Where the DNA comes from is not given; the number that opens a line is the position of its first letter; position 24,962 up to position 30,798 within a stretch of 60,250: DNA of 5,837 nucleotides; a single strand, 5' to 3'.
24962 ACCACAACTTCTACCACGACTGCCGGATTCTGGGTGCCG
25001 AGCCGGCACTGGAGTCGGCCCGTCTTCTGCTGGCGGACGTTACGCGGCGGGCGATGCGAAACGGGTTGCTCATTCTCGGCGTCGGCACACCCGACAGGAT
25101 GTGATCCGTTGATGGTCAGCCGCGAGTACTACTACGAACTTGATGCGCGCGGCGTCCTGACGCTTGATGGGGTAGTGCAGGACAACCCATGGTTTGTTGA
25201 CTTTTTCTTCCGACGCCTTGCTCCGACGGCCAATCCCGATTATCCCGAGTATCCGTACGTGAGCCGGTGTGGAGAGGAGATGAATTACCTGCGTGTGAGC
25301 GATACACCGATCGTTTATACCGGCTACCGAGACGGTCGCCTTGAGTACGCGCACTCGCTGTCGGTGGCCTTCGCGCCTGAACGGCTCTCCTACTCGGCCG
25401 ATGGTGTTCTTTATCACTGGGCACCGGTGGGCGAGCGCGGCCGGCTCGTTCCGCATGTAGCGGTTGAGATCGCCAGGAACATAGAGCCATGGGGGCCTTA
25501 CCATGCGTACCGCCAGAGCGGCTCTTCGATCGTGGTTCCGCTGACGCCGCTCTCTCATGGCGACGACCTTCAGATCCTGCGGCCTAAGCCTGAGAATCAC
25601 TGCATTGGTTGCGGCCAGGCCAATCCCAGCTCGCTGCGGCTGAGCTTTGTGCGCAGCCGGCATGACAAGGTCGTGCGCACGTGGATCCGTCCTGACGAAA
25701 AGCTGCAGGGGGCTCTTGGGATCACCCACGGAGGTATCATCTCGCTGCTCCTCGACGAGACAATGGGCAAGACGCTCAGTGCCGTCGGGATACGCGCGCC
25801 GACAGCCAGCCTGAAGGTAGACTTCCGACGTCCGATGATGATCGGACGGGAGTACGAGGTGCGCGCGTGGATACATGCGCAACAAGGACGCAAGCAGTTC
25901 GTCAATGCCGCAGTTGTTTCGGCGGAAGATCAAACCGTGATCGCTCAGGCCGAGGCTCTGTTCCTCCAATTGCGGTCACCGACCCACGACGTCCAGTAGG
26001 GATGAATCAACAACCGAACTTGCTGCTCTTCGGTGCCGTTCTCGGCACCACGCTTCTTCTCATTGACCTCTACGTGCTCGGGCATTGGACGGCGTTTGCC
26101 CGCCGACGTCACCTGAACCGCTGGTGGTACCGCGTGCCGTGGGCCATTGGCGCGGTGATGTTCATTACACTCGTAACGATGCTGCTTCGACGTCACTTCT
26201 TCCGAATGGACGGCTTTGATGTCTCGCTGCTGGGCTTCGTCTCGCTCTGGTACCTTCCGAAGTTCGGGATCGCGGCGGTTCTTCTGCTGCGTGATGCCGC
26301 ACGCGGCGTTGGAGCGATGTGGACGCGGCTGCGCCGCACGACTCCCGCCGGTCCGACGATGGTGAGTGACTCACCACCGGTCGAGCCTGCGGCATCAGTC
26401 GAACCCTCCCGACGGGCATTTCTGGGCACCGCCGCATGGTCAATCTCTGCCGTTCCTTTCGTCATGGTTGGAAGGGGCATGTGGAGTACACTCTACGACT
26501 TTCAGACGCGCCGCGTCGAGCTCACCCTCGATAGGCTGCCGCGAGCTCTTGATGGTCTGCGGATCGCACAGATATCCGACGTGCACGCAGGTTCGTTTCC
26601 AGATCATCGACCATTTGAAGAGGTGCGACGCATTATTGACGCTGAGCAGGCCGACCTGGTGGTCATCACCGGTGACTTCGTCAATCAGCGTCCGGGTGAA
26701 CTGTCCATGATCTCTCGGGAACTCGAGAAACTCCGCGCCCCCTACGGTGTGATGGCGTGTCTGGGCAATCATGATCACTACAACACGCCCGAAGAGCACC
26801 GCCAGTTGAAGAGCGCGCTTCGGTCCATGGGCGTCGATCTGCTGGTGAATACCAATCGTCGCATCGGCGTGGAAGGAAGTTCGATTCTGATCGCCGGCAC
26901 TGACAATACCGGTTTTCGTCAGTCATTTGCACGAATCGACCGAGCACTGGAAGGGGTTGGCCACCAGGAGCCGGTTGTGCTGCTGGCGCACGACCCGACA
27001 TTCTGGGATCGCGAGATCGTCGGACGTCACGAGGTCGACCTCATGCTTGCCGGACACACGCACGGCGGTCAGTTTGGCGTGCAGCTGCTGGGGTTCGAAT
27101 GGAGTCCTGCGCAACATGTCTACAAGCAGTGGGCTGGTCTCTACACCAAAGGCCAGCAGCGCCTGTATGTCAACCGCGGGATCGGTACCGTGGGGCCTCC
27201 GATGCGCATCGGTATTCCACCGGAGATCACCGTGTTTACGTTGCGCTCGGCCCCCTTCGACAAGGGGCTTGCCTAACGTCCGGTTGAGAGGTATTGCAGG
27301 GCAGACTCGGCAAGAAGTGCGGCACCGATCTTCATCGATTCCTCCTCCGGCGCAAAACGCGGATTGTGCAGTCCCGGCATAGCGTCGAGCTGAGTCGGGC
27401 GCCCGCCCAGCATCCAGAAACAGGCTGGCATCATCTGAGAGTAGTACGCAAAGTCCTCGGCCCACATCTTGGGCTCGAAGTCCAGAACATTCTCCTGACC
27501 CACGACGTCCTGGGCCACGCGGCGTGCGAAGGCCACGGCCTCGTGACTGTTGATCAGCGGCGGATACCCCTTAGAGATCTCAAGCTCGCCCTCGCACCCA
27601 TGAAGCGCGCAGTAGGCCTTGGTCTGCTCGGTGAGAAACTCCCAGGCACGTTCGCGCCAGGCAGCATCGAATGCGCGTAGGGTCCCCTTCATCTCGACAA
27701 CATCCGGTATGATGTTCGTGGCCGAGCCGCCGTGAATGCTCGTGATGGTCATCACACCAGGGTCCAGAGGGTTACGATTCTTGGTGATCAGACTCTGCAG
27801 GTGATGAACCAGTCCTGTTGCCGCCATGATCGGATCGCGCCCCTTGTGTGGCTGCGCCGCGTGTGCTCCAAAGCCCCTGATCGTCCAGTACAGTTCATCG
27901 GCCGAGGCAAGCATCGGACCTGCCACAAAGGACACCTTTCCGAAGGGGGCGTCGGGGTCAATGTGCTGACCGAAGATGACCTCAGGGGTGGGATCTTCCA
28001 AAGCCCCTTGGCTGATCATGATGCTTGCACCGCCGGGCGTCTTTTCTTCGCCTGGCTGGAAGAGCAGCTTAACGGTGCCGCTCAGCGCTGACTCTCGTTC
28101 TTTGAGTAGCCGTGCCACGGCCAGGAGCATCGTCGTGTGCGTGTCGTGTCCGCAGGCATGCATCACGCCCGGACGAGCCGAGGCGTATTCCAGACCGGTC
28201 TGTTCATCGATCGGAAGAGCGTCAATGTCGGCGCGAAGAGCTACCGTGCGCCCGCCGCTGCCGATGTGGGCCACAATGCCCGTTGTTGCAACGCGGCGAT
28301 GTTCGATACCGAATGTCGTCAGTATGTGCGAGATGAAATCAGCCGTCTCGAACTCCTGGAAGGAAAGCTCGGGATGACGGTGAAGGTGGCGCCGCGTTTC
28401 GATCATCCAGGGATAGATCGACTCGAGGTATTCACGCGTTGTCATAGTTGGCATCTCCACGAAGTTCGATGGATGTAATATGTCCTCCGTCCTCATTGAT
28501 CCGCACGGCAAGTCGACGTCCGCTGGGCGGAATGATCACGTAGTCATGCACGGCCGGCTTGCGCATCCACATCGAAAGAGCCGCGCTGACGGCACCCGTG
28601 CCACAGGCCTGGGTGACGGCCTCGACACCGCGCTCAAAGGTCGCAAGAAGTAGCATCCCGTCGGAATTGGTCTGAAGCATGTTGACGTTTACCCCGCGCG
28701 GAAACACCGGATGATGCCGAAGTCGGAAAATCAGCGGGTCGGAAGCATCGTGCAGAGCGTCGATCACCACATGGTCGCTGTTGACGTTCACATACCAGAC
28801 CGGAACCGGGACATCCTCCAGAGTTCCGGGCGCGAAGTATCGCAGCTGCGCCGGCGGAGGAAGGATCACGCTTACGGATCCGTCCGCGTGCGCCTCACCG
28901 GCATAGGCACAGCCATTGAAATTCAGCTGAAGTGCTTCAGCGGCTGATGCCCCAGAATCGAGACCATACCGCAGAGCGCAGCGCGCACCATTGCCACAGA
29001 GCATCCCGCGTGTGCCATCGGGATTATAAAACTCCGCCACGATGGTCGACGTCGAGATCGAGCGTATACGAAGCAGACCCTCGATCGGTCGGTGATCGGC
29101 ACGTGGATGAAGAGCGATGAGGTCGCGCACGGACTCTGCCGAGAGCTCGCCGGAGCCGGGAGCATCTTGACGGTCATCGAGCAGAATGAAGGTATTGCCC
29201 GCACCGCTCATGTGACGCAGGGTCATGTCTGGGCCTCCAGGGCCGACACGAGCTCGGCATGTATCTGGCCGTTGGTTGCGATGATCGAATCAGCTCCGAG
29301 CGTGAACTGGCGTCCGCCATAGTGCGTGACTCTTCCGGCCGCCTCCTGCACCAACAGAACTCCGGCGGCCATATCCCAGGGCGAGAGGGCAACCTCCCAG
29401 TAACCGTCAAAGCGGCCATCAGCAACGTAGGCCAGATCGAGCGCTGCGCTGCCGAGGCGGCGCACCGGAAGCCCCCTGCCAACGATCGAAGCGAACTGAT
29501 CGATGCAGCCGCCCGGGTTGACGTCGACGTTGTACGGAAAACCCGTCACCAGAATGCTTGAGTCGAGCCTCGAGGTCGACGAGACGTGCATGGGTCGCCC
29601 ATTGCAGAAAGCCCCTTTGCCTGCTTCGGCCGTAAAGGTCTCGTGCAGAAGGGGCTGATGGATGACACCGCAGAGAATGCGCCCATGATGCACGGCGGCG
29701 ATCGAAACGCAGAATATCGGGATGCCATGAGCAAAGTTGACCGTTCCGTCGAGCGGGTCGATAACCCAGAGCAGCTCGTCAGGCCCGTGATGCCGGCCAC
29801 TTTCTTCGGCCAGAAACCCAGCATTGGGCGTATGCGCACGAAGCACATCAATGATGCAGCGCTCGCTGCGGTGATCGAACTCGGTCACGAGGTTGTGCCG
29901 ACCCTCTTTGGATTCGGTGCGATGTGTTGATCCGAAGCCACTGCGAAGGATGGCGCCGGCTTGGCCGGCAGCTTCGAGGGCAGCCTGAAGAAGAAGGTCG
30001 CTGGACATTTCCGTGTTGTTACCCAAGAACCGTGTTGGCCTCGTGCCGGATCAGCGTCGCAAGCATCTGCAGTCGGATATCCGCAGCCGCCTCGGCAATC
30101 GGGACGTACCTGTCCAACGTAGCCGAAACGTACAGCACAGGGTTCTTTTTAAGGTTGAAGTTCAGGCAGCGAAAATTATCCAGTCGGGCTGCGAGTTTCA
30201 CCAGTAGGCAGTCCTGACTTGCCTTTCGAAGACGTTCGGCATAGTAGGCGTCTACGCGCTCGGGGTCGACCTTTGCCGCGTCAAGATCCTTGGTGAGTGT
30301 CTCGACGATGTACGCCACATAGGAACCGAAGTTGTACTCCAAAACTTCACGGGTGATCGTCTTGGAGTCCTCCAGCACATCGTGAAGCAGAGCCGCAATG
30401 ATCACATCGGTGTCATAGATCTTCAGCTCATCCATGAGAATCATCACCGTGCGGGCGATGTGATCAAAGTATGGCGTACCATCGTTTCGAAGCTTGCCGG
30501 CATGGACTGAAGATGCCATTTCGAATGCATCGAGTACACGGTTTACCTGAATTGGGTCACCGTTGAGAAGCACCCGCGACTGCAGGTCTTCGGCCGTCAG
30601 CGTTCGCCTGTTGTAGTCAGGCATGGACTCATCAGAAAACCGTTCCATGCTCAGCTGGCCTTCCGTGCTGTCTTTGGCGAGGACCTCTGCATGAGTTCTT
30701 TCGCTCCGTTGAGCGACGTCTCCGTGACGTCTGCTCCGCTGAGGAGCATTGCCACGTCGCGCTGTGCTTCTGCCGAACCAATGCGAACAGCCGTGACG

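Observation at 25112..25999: Bacterial DUF4505 (C8orf82-like) domain fused to a PaaI acyl-CoA thioesterase: a Rosetta-stone clue for an uncharacterised eukaryotic protein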

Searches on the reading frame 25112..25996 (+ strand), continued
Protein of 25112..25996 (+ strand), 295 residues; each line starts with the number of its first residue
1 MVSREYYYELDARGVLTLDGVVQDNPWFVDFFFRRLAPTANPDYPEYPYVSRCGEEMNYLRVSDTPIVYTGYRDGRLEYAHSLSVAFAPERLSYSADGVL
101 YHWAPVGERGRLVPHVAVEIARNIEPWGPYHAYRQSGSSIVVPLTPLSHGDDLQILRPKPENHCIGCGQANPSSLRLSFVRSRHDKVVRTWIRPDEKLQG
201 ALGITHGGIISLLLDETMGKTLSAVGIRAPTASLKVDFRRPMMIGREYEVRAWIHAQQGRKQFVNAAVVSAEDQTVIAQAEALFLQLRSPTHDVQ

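Call 25: predict_structure(alignment_id=A1)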
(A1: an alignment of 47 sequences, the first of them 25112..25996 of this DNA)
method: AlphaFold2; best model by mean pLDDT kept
length: 295 residues; sequences in the alignment: 47
mean_pLDDT: 94.6   pTM: 0.86
mean pLDDT of the five models: 94.6, 94.5, 94.2, 93.9, 93.3
residues with pLDDT >= 90: 272; 70-90: 16; 50-70: 3; < 50: 4
segments of 3 or more residues with pLDDT < 50: 292-295
pLDDT, mean of each block of 10 residues (from residue 1): 88 98 97 97 95 95 98 97 97 97 97 98 96 90 92 92 92 93 96 94 96 98 96 98 97 98 98 98 92 48
secondary structure, 60 per line:
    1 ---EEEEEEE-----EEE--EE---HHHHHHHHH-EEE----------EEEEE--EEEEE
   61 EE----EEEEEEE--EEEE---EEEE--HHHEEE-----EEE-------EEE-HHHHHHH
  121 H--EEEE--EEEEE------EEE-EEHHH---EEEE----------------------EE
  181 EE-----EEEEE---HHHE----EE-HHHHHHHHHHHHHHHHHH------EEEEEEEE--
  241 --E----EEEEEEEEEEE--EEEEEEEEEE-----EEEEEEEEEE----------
elements in order: E4-10 E16-18 H26-34 E36-38 E49-53 E56-62 E67-73 E76-79 E83-86 E92-94 E100-102 E110-112 H114-121 E124-127 E130-134 E141-143 E153-156 E179-182 E188-192 H207-224 E231-238 E248-258 E261-270 E276-285

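Call 29: fold_search(model_id=the predicted structure, library=pdb)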
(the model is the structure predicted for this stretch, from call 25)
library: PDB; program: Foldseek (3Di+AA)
matches with E <= 10: 1401; with E <= 0.001: 519
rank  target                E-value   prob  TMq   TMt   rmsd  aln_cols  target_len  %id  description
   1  4ae8_D                6.9e-11  1.00  0.42  0.72   3.2       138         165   22  Crystal structure of human THEM4 (released 2012-07-11)
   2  4gah_A                7.3e-11  1.00  0.43  0.71   2.8       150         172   22  Human acyl-CoA thioesterases 4 in complex with undecan-2-one-CoA inhibitor (released 2012-08-29)
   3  2ov9_A                1.2e-10  1.00  0.40  0.57   1.4       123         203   25  Crystal structure of protein RHA08564, thioesterase superfamily protein (released 2007-03-13)
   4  4ae8_C                1.3e-10  1.00  0.42  0.71   3.5       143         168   22  Crystal structure of human THEM4 (released 2012-07-11)
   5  4gah_B                1.3e-10  1.00  0.41  0.60   6.0       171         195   20  Human acyl-CoA thioesterases 4 in complex with undecan-2-one-CoA inhibitor (released 2012-08-29)
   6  4ae8_B                1.7e-10  1.00  0.42  0.73   2.6       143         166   21  Crystal structure of human THEM4 (released 2012-07-11)
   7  4ae8_A                2.0e-10  1.00  0.36  0.63   1.6       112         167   26  Crystal structure of human THEM4 (released 2012-07-11)
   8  2ov9_B                2.3e-10  1.00  0.40  0.56   1.4       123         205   25  Crystal structure of protein RHA08564, thioesterase superfamily protein (released 2007-03-13)
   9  2ov9_C                2.4e-10  1.00  0.40  0.56   1.4       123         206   25  Crystal structure of protein RHA08564, thioesterase superfamily protein (released 2007-03-13)
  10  4ae7                  6.4e-10  1.00  0.44  0.68   3.4       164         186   21  Crystal structure of human THEM5 (released 2012-07-11)
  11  2ov9_D                1.1e-09  1.00  0.38  0.57   1.4       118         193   25  Crystal structure of protein RHA08564, thioesterase superfamily protein (released 2007-03-13)
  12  2f0x_A                1.6e-08  1.00  0.33  0.71   4.8       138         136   15  Crystal structure and function of human thioesterase superfamily member 2(THEM2) (released 2006-10-10)
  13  3lbe_A                1.9e-08  1.00  0.33  0.79   1.2       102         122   18  The Crystal Structure of smu.793 from Streptococcus mutans UA159 bound to acetyl CoA (released 2011-01-12)
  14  3f5o_A                1.9e-08  1.00  0.33  0.69   1.3       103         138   19  Crystal Structure of hTHEM2(undecan-2-one-CoA) complex (released 2009-08-18)
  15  3f5o_B                2.2e-08  1.00  0.34  0.72   4.7       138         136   14  Crystal Structure of hTHEM2(undecan-2-one-CoA) complex (released 2009-08-18)
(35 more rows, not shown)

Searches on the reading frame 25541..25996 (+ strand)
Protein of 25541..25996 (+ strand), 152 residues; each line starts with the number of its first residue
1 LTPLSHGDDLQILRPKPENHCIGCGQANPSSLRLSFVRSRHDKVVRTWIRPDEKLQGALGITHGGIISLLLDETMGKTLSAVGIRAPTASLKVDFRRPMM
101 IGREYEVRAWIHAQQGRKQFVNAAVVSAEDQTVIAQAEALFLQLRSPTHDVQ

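Call 3: search_protein_families(library=pfam, proteins=[window:25592-25996:+], max_evalue=1)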
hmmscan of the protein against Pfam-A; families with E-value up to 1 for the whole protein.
window:25592-25996:+ (135 aa): 3 families
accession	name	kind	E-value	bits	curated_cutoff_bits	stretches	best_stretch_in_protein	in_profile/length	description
PF03061.28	4HBT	-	1.8e-10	41.4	20.6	1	43-116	2-78/79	Thioesterase superfamily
PF13279.12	4HBT_2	-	1e-05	26.4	25.5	1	56-124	32-101/122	Thioesterase-like superfamily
PF13622.12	4HBT_3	-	0.012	16.3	24.3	1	42-124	8-82/83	Acyl-CoA thioesterase N-terminal domain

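Call 65: search_solved_structures(query=window:25541-25996:+, max_evalue=0.01, show_alignments=5)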
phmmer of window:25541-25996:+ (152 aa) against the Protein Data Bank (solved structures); distinct sequences matched with E-value up to 0.01: 8.
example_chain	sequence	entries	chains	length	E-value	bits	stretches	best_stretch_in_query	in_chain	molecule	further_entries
4gah_A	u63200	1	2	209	8.6e-11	45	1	54-145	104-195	Thioesterase superfamily member 4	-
4ae8_A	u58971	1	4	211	9e-11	44.9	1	54-145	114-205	THIOESTERASE SUPERFAMILY MEMBER 4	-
4ae7_A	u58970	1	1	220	1e-07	35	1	48-146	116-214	THIOESTERASE SUPERFAMILY MEMBER 5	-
2ov9_A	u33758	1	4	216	0.00011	25.1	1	45-145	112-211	Hypothetical protein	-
2prx_A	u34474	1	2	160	0.00071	22.5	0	12-128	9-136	Thioesterase superfamily protein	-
1zki_A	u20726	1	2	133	0.0023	20.9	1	54-145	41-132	hypothetical protein PA5202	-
3nwz_A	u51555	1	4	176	0.0032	20.4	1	55-146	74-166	BH2602 protein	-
2cy9_A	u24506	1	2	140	0.0064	19.4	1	41-135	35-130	Thioesterase superfamily member 2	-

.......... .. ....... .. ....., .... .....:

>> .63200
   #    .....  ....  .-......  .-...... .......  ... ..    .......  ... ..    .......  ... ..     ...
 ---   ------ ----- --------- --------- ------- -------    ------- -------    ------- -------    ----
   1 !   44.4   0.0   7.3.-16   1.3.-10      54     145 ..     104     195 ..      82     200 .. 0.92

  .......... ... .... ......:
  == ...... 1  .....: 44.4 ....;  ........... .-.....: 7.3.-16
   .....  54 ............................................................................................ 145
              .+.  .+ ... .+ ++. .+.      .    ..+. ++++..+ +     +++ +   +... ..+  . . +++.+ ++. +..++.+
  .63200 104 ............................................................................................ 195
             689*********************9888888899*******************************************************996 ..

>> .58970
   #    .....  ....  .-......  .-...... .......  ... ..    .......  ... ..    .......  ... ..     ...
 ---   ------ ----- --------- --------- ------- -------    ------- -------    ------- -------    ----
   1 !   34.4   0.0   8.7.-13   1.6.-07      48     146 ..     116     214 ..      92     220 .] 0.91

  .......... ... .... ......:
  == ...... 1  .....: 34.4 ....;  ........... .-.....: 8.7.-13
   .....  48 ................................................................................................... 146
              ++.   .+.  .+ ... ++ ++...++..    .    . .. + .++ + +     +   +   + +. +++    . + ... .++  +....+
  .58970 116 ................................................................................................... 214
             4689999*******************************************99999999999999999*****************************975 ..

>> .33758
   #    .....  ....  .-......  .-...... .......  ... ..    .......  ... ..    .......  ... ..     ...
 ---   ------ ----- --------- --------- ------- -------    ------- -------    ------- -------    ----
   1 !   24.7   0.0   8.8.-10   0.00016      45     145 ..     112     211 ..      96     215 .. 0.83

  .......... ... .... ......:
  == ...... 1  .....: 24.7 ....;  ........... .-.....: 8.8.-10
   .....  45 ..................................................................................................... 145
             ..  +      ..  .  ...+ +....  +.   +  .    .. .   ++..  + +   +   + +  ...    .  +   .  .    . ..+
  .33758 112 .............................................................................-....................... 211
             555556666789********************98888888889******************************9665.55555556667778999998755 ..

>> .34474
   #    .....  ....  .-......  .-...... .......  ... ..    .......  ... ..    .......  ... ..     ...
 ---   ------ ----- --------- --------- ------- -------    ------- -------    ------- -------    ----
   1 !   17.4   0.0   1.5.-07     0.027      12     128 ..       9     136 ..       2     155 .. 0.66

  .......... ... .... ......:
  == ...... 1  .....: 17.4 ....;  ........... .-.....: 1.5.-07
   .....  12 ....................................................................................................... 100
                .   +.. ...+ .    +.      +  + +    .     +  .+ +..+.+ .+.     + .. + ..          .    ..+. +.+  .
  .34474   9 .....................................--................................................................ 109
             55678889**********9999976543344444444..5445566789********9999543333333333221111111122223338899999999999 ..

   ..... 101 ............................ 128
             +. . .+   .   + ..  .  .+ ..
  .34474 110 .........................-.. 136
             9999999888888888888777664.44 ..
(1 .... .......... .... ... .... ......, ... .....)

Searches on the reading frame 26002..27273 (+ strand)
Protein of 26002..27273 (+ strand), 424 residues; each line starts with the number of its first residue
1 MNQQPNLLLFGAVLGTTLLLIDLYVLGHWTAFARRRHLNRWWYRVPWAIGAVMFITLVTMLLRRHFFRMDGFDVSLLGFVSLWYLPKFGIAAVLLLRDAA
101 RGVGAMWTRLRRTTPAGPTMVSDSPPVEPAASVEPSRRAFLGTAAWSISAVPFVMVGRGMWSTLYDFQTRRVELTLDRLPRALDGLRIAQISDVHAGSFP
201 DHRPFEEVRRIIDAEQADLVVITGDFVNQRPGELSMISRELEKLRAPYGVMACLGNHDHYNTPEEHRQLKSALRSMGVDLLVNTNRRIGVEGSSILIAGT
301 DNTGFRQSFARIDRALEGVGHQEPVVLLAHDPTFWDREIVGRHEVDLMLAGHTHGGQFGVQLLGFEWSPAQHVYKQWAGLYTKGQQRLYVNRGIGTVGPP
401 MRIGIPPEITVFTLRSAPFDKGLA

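Call 19: search_protein_families(library=pfam, proteins=[window:26002-27273:+], max_evalue=0.00001)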
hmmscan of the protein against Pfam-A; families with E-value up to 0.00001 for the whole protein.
window:26002-27273:+ (424 aa): 2 families
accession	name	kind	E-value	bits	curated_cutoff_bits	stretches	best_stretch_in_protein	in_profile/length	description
PF00149.33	Metallophos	-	7.6e-16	59.5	21.5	1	186-355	1-190/191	Calcineurin-like phosphoesterase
PF12850.12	Metallophos_2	-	5.8e-07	30.1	27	1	187-354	2-117/154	Calcineurin-like phosphoesterase superfamily domain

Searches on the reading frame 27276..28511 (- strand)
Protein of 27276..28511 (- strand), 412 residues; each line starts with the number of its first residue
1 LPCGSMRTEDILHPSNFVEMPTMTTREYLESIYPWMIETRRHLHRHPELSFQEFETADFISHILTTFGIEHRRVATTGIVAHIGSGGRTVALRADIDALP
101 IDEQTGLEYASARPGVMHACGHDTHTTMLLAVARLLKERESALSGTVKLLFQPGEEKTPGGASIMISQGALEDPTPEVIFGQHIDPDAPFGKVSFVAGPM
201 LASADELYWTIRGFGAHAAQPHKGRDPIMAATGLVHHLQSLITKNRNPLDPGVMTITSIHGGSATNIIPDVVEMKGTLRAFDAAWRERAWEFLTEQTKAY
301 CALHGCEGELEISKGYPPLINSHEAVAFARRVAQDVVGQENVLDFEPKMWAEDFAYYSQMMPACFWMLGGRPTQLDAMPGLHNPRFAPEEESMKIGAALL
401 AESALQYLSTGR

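Call 19: search_protein_families(library=pfam, proteins=[window:27276-28511:-], max_evalue=0.00001)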
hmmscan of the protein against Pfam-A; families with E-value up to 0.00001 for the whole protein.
window:27276-28511:- (412 aa): 2 families
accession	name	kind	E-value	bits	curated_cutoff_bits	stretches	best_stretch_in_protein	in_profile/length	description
PF01546.33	Peptidase_M20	-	4.2e-42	144.8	24.6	1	91-404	1-204/206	Peptidase family M20/M25/M40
PF07687.19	M20_dimer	-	4e-11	43.2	21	1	210-284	12-86/107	Peptidase dimerisation domain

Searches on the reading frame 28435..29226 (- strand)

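Call 19: search_protein_families(library=pfam, proteins=[window:28435-29226:-], max_evalue=0.00001)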
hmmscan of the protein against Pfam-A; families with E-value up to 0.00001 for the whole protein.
window:28435-29226:- (264 aa): 1 family
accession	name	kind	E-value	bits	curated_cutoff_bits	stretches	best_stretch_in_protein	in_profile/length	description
PF01678.24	DAP_epimerase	-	1.1e-17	64.7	34.7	2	153-252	12-111/121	Diaminopimelate epimerase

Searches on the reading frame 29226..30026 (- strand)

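Call 19: search_protein_families(library=pfam, proteins=[window:29226-30026:-], max_evalue=0.00001)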
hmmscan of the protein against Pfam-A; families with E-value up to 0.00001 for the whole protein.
window:29226-30026:- (267 aa): 1 family
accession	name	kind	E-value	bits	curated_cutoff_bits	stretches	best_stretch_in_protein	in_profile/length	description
PF00459.30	Inositol_P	-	2.6e-71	240.7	27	1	12-265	5-268/271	Inositol monophosphatase family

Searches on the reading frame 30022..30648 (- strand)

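Call 19: search_protein_families(library=pfam, proteins=[window:30022-30648:-], max_evalue=0.00001)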
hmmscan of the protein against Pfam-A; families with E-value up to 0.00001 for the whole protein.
window:30022-30648:- (209 aa): 1 family
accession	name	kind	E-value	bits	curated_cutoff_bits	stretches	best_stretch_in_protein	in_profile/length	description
PF13328.12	HD_4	-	4.7e-21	75.6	27.2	1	41-186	1-151/156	HD domain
